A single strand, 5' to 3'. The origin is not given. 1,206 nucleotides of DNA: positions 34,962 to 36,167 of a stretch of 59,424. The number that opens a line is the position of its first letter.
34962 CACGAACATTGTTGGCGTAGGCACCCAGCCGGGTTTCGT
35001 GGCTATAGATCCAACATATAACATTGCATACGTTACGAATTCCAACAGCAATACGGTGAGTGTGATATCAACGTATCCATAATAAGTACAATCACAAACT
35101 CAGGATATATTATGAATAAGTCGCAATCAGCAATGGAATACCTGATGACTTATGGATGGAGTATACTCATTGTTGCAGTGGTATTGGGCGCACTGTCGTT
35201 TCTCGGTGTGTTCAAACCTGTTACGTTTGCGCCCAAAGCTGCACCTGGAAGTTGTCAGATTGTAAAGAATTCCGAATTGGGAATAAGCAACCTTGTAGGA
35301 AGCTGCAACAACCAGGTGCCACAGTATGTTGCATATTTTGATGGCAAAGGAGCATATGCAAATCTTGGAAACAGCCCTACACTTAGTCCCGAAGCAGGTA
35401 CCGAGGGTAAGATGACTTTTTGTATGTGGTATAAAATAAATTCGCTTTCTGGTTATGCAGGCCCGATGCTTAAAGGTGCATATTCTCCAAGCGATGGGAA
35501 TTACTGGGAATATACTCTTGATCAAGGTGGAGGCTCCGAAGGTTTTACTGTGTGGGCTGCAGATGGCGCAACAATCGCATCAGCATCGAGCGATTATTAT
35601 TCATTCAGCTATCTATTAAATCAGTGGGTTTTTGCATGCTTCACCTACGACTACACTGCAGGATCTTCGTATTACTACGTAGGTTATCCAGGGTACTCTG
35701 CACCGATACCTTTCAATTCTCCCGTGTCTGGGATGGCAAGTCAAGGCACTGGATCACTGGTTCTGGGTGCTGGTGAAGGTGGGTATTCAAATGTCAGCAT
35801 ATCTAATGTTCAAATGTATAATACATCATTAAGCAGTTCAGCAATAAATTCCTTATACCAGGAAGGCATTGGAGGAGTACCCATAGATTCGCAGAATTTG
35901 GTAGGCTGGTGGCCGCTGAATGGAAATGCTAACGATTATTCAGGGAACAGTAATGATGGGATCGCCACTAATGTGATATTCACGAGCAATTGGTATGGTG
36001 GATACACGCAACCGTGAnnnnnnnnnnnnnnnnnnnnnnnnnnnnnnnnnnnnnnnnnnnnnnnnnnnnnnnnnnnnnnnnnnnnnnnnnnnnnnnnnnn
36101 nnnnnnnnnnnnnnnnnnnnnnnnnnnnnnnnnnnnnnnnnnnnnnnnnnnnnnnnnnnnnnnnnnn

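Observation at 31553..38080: Accessory operon of five surface proteins: three LamG pilin-like proteins, a giant YVTN adhesin and a spherulin-4/GH135-like enzyme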

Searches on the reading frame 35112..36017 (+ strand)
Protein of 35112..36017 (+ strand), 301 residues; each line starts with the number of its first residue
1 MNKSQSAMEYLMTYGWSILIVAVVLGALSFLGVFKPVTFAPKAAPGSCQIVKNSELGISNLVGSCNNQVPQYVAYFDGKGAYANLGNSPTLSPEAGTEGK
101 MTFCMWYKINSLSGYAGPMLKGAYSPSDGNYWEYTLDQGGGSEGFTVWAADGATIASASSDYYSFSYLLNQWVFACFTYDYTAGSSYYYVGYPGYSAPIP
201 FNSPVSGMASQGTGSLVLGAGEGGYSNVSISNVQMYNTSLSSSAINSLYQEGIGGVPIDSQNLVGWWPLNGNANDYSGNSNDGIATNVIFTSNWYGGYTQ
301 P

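Call 3: search_protein_families(library=pfam, proteins=[window:35112-36017:+], max_evalue=0.1)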
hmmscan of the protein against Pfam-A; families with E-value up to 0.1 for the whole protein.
window:35112-36017:+ (301 aa): 1 family
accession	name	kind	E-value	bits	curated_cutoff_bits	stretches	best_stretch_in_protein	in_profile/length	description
PF13385.13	Laminin_G_3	-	1.9e-10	41.5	27.6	1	78-245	2-150/151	Concanavalin A-like lectin/glucanases superfamily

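Call 4: search_protein_families(library=ncbifam, proteins=[window:35112-36017:+], max_evalue=0.1)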
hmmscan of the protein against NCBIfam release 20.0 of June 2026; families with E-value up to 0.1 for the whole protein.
window:35112-36017:+ (301 aa): 0 families

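Call 8: find_encoding_contigs(protein=window:35112-36017:+, flank=10000, max_places=8)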
Protein window:35112-36017:+ (301 aa): 13 contigs read that carry it; 8 places shown.
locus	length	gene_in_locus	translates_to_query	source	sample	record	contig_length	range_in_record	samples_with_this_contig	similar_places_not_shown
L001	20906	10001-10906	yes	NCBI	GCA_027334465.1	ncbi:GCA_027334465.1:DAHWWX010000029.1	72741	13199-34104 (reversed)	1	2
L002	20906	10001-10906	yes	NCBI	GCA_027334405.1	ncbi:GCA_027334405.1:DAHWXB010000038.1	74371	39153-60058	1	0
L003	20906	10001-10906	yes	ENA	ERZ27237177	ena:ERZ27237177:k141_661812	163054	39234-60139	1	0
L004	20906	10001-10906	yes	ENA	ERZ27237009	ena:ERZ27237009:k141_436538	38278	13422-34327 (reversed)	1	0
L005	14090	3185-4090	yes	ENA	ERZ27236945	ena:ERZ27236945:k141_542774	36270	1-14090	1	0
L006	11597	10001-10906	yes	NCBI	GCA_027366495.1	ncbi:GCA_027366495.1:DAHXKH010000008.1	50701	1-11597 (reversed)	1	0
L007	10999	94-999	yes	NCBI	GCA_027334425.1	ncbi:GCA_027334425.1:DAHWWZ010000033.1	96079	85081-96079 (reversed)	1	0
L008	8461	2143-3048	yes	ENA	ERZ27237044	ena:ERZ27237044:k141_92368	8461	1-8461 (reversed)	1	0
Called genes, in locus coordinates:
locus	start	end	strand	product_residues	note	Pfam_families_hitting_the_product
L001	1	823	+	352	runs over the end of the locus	PF01992:vATP-synt_AC39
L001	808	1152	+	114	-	PF01990:ATP-synt_F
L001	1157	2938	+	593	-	PF02874:ATP-synt_ab_N, PF16886:ATP-synt_ab_Xtn, PF00006:ATP-synt_ab, PF22919:ATP-synt_VA_C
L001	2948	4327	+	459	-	PF02874:ATP-synt_ab_N, PF00006:ATP-synt_ab, PF22919:ATP-synt_VA_C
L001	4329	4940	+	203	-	PF01813:ATP-synt_D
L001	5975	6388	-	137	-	PF01548:DEDD_Tnp_IS110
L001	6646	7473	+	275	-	PF13385:Laminin_G_3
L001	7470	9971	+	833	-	-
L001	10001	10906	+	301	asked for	PF13385:Laminin_G_3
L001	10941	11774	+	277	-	PF13385:Laminin_G_3 (weak)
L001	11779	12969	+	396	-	PF12138:Spherulin4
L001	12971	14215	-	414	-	PF00266:Aminotran_5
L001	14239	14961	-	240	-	PF02463:SMC_N, PF00005:ABC_tran, PF13304:AAA_21 (faint)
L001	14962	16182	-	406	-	PF01458:SUFBD_core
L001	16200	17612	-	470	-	PF19295:SufBD_N, PF01458:SUFBD_core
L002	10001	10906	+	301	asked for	PF13385:Laminin_G_3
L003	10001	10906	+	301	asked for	PF13385:Laminin_G_3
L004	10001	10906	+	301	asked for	PF13385:Laminin_G_3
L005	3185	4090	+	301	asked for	PF13385:Laminin_G_3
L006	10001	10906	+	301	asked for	PF13385:Laminin_G_3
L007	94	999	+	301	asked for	PF13385:Laminin_G_3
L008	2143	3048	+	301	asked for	PF13385:Laminin_G_3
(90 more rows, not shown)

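Call 9: find_homologous_proteins(query=window:35112-36017:+, max_evalue=0.001)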
Query window:35112-36017:+ (301 aa): 2468 proteins with E <= 0.001 among 4122 candidates; the best 120 are listed.
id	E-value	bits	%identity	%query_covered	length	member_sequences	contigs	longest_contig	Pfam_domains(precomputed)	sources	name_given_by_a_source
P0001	1.7e-192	657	100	98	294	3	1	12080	PF13385.14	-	-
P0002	4.8e-166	570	83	100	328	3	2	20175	-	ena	-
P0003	5.2e-113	396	63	96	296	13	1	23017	-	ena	-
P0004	5.8e-107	376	60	99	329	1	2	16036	PF13385.14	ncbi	-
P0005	1.3e-100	355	54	99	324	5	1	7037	PF13385.14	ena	-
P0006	5.7e-100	353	57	100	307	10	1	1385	-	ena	-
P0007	8.9e-99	349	55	99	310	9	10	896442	PF13385.14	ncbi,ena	ncbi:MAG: LamG-like jellyroll fold domain-containing protein [Candidatus Micrarchaeaceae archaeon]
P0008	1.2e-95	338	56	99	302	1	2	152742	PF13385.14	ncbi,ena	-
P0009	2.0e-94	334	55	99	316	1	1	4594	PF13385.14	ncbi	-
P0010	1.5e-93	332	53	99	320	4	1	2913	PF13385.14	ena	-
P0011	1.6e-93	332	53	100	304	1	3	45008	PF13385.14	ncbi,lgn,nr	ncbi:MAG: LamG domain-containing protein [Candidatus Micrarchaeota archaeon]|nr:LamG domain-containi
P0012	4.8e-92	327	54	98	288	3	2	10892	PF13385.14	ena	-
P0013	3.6e-91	324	56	99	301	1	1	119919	PF13385.14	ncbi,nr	ncbi:MAG: hypothetical protein KGH69_04765 [Candidatus Micrarchaeota archaeon]|nr:hypothetical prote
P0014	1.9e-90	321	52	98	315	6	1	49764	PF13385.14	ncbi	-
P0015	1.9e-89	318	52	100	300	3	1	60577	PF13385.14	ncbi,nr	ncbi:MAG: hypothetical protein KGI00_02595 [Candidatus Micrarchaeota archaeon]|nr:hypothetical prote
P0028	5.6e-83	297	50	99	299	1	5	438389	PF13385.14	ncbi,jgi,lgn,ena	jgi:hypothetical protein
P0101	1.7e-55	207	42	98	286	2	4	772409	PF13385.14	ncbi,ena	-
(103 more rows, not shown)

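Call 35: find_encoding_contigs(protein=P0007, flank=10000, max_places=1)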
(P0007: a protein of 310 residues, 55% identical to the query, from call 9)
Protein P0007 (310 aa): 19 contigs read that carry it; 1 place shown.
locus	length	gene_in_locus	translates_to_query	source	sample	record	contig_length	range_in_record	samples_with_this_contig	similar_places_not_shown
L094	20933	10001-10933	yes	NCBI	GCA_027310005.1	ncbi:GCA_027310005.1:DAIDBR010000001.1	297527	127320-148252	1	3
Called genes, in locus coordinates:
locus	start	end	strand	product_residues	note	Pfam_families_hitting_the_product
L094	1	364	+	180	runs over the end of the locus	PF00383:dCMP_cyt_deam_1 (weak)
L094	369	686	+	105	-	PF12647:RNHCP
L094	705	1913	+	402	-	PF07690:MFS_1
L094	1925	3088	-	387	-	PF00579:tRNA-synt_1b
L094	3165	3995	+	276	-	-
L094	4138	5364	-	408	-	PF00155:Aminotran_1_2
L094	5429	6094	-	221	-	PF01902:Diphthami_syn_2_N, PF28410:Diphthami_syn_2_C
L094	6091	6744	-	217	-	PF00730:HhH-GPD, PF00633:HHH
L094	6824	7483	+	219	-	PF00730:HhH-GPD, PF00633:HHH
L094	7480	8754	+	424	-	PF27218:MJ0043_C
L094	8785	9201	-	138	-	PF13404:HTH_AsnC-type, PF13412:HTH_24, PF22168:DIP2311-like_C (faint), PF08220:HTH_DeoR (weak)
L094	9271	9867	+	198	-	PF00578:AhpC-TSA, PF08534:Redoxin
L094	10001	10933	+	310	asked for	PF13385:Laminin_G_3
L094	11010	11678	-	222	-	PF00333:Ribosomal_S5, PF03719:Ribosomal_S5_C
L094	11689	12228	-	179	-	PF00861:Ribosomal_L18p (faint), PF17144:Ribosomal_L5e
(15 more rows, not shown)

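Call 36: find_encoding_contigs(protein=P0101, flank=10000, max_places=1)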
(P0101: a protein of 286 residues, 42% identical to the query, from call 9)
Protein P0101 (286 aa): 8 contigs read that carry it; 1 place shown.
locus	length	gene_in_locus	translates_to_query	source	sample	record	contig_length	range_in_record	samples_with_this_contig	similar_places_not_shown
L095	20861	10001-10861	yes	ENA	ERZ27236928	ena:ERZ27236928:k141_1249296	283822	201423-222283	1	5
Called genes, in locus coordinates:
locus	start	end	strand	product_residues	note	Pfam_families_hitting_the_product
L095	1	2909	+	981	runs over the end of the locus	PF01139:RtcB, PF14890:Intein_splicing, PF01139:RtcB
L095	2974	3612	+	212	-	-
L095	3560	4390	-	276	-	-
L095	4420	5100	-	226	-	PF01269:Fibrillarin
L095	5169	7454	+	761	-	PF00989:PAS (weak), PF13188:PAS_8 (faint), PF13426:PAS_9 (weak), PF24820:Diguanyl_cycl_sensor (faint), PF00989:PAS, PF08448:PAS_4 (weak), PF00512:HisKA, PF02518:HATPase_c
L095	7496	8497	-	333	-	-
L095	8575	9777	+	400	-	PF00072:Response_reg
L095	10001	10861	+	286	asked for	PF13385:Laminin_G_3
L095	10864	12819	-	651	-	PF17214:KH_TffA, PF00753:Lactamase_B, PF16661:Lactamase_B_6, PF23023:Anti-Pycsar_Apyc1 (weak), PF12706:Lactamase_B_2, PF10996:Beta-Casp, PF07521:RMMBL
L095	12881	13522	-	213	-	PF00227:Proteasome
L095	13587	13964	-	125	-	PF01938:TRAM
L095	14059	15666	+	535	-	PF01943:Polysacc_synt, PF13440:Polysacc_synt_3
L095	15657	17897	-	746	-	PF19830:DUF6311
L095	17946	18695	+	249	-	PF00535:Glycos_transf_2, PF13641:Glyco_tranf_2_3 (weak)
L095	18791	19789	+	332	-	PF13385:Laminin_G_3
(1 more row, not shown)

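Call 37: predict_structure(alignment_id=A2)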
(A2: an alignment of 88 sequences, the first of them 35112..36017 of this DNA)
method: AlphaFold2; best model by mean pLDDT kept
length: 301 residues; sequences in the alignment: 88
mean_pLDDT: 83.3   pTM: 0.81
mean pLDDT of the five models: 83.3, 82.4, 81.6, 79.7, 79.0
residues with pLDDT >= 90: 137; 70-90: 104; 50-70: 56; < 50: 4
segments of 3 or more residues with pLDDT < 50: 58-60
pLDDT, mean of each block of 10 residues (from residue 1): 73 92 93 73 69 55 64 89 91 82 95 95 94 89 90 90 89 93 91 62 70 93 95 94 90 82 86 77 84 62 53
secondary structure, 60 per line:
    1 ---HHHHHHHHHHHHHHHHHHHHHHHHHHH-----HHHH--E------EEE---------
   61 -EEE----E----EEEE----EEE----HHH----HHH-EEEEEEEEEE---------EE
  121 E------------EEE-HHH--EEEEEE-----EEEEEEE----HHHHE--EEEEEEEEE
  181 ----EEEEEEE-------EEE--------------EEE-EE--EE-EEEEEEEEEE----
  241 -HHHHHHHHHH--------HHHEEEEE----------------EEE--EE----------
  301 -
elements in order: H4-30 H36-39 E49-51 E62-64 E74-77 E82-84 E100-109 E119-121 E134-136 E143-148 E154-160 H165-168 E172-180 E185-191 E199-201 E216-218 E227-236 H242-251 E263-267 E284-286

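Call 39: find_encoding_contigs(protein=P0028, flank=10000, max_places=1)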
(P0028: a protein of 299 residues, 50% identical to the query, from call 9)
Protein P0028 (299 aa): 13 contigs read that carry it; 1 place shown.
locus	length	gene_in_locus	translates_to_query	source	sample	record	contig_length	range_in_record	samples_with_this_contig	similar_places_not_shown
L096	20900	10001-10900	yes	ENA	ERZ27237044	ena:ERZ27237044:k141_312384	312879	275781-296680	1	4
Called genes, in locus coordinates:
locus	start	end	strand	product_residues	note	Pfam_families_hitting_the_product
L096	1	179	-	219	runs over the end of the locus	PF01269:Fibrillarin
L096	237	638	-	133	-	PF05168:HEPN (weak), PF28547:CHD_PDZ-protease (weak)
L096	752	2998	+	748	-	PF00989:PAS (faint), PF08448:PAS_4 (faint), PF13426:PAS_9 (faint), PF00512:HisKA, PF02518:HATPase_c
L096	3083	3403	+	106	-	PF00085:Thioredoxin, PF13098:Thioredoxin_2 (weak), PF13905:Thioredoxin_8 (faint)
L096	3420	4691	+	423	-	PF13393:tRNA-synt_His, PF03129:HGTP_anticodon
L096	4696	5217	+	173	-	PF27325:MJ0538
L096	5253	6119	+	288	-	PF13385:Laminin_G_3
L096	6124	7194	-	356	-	-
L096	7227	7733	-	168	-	-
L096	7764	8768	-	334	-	PF06053:DUF929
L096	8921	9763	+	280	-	PF01026:TatD_DNase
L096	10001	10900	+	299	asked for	PF13385:Laminin_G_3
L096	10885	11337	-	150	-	-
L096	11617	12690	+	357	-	PF00091:Tubulin, PF12327:FtsZ_C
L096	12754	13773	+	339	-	PF00091:Tubulin, PF12327:FtsZ_C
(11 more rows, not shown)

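Call 41: fold_search(model_id=the predicted structure, library=pdb)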
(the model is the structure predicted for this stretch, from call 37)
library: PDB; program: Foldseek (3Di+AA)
matches with E <= 10: 991; with E <= 0.001: 151
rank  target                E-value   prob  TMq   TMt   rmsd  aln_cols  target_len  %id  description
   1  7ufg_B                3.1e-08  1.00  0.50  0.15   5.1       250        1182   15  Cryo-EM structure of PAPP-A in complex with IGFBP5 (released 2022-09-28)
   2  8a7d_C                4.1e-08  1.00  0.50  0.18   5.9       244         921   17  Partial dimer complex of PAPP-A and its inhibitor STC2 (released 2022-11-02)
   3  4pbp_B                9.4e-08  1.00  0.46  0.62   5.3       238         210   17  crystal structure of zebrafish short-chain pentraxin protein (released 2015-03-25)
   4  8hgg_C                9.4e-08  1.00  0.50  0.12   5.3       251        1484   17  Structure of 2:2 PAPP-A.ProMBP complex (released 2023-01-11)
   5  6lvd_A                1.1e-07  1.00  0.50  0.21   6.8       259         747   15  Structure of Dimethylformamidase, tetramer, Y440A mutant (released 2020-06-03)
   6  8d8o_B                1.7e-07  1.00  0.49  0.14   4.6       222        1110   18  Cryo-EM structure of substrate unbound PAPP-A (released 2022-09-28)
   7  8hgh_A                2.0e-07  1.00  0.51  0.12   5.0       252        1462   15  Structure of 2:2 PAPP-A.STC2 complex (released 2023-01-11)
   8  8sl1_A                2.2e-07  1.00  0.45  0.18   7.4       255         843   18  Cryo-EM structure of PAPP-A2 (released 2023-11-08)
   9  4pbo                  3.0e-07  1.00  0.48  0.66   4.6       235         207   16  Crystal structure of zebrafish short-chain pentraxin protein without calcium ions (released 2015-03-25)
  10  7y5q_B                3.8e-07  1.00  0.45  0.14   5.0       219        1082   15  Structure of 1:1 PAPP-A.STC2 complex(half map) (released 2023-01-11)
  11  7ufg_A                5.4e-07  1.00  0.47  0.14   4.6       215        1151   17  Cryo-EM structure of PAPP-A in complex with IGFBP5 (released 2022-09-28)
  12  6lve_A                5.7e-07  1.00  0.50  0.21   6.3       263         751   14  Structure of Dimethylformamidase, tetramer, E521A mutant (released 2020-06-03)
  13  4dqa                  7.6e-07  1.00  0.47  0.41   4.7       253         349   12  Crystal structure of a putative carbohydrate binding protein (BACOVA_03559) from Bacteroides ovatus ATCC 8483 at 1.50 A  (released 2012-03-21)
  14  7y5n_C                7.6e-07  1.00  0.49  0.15   4.8       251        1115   14  Structure of 1:1 PAPP-A.ProMBP complex(half map) (released 2023-01-11)
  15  3flp_A                8.5e-07  1.00  0.46  0.60   5.4       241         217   15  Crystal structure of native heptameric SAP-like pentraxin from Limulus polyphemus (released 2009-01-20)
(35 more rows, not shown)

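Call 73: search_protein_representatives(alignment_id=A2)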
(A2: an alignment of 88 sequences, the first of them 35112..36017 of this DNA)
Query: 88 sequences, 302 profile positions. Proteins with E-value up to 0.001 (for the whole library): 213133; up to 1e-10: 66310; up to 1e-30: 11301. The best 150 are listed.
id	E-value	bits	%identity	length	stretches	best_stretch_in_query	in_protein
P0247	5.7e-243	821.2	-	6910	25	86-250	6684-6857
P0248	2.1e-239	809.5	-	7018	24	86-250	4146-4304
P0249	1.7e-213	724.4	-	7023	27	87-287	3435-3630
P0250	2.4e-201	684.6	-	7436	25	85-288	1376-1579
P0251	2.8e-189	645.0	-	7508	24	83-285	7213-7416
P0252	1.6e-184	629.3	-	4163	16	86-250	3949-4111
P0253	9.1e-182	620.3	-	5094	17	87-253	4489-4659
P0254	2.4e-170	582.8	-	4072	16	93-288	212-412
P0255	7.0e-170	581.2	-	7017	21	87-251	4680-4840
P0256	3.9e-161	552.5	-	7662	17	87-252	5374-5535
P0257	2.9e-159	546.4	-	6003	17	87-252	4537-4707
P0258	2.5e-156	536.7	-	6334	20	75-254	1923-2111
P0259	5.8e-155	532.2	-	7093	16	87-255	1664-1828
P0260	1.1e-154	531.3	-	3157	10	87-287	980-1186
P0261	2.6e-153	526.8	-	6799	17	87-294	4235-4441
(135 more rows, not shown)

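Call 77: find_related_loci(query=A2, collection=viral_contigs, flank=8000)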
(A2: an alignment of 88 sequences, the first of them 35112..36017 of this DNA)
Query A2 (301 aa) in viral_contigs; peptide patterns used: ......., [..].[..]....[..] (x = any residue, [..] = any of these).
37 stretches matched a pattern; 4 encode a relative of the query (tblastn E <= 1e-3); 4 distinct loci.
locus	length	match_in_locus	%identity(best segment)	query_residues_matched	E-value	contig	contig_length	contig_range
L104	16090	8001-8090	63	263-292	1e-7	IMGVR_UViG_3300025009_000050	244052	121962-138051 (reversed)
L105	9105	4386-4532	41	226-279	3e-5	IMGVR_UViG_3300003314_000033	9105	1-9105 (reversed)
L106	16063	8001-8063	67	263-283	5e-5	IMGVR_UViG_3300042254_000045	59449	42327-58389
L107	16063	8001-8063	67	263-283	5e-5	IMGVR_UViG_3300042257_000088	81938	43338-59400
